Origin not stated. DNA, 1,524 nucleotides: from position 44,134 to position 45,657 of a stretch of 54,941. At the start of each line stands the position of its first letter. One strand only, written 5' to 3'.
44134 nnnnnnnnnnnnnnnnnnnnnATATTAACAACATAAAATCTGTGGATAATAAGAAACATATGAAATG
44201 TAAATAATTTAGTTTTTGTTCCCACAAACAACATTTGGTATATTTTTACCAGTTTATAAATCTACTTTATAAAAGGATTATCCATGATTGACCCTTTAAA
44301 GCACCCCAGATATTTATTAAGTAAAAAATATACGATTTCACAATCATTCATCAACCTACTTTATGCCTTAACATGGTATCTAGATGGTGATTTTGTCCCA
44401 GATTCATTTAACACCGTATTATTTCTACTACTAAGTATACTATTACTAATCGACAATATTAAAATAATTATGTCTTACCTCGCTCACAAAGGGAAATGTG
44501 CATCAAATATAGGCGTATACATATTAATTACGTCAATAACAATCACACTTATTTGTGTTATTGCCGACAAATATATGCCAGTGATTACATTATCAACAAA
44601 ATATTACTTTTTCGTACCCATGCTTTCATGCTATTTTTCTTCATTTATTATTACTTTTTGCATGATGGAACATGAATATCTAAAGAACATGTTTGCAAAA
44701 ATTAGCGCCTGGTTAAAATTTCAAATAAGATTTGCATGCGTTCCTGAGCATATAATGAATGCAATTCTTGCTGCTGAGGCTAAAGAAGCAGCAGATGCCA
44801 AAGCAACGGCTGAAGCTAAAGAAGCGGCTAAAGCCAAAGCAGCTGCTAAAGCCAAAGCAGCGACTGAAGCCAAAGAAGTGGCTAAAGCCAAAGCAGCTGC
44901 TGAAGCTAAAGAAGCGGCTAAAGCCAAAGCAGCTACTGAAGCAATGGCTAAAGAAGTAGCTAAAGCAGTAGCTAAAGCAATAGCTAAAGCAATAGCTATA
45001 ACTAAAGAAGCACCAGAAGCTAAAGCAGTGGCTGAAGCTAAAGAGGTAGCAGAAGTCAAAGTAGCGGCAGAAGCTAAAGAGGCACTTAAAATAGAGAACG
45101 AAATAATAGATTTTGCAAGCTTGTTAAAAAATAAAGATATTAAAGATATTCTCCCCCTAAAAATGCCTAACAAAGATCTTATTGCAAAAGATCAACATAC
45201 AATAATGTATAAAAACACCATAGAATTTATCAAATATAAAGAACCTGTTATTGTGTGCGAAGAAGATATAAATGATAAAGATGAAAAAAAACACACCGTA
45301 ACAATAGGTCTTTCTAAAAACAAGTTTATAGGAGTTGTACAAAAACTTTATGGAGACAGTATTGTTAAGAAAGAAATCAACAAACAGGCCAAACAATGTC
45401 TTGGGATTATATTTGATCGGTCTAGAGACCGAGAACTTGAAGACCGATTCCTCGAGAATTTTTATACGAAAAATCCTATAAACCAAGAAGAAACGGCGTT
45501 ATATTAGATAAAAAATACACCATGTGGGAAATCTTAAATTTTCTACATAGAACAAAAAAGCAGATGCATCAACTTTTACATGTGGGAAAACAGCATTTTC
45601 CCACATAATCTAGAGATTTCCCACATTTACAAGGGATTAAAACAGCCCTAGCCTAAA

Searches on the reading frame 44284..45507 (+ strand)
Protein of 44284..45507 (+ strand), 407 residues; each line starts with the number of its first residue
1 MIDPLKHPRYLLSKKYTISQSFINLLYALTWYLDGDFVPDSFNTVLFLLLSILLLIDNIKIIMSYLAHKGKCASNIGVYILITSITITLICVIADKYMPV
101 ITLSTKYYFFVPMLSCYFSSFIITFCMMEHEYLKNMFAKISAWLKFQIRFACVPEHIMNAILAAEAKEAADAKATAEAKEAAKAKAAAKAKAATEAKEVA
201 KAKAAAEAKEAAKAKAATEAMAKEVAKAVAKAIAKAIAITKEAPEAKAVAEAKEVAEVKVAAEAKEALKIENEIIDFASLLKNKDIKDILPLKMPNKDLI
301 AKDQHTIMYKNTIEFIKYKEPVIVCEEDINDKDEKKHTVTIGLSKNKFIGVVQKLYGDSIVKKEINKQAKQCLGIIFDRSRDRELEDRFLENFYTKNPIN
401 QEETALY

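Call 20: search_protein_families(library=pfam, proteins=[window:44284-45507:+])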
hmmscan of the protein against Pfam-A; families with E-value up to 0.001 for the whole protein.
window:44284-45507:+ (407 aa): 0 families

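Call 65: search_protein_families(library=ncbifam, proteins=[window:44284-45507:+], max_evalue=0.01)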
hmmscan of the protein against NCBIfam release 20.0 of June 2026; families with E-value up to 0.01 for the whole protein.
window:44284-45507:+ (407 aa): 2 families
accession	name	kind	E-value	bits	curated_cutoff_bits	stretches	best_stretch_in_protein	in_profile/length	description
NF040677.1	wall_bind_EntC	exception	4e-09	35.8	770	1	160-271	186-295/422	cell wall-binding protein EntC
NF004561.0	PRK05901.1-3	equivalog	0.0058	15.8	582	1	165-338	59-231/537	RNA polymerase sigma factor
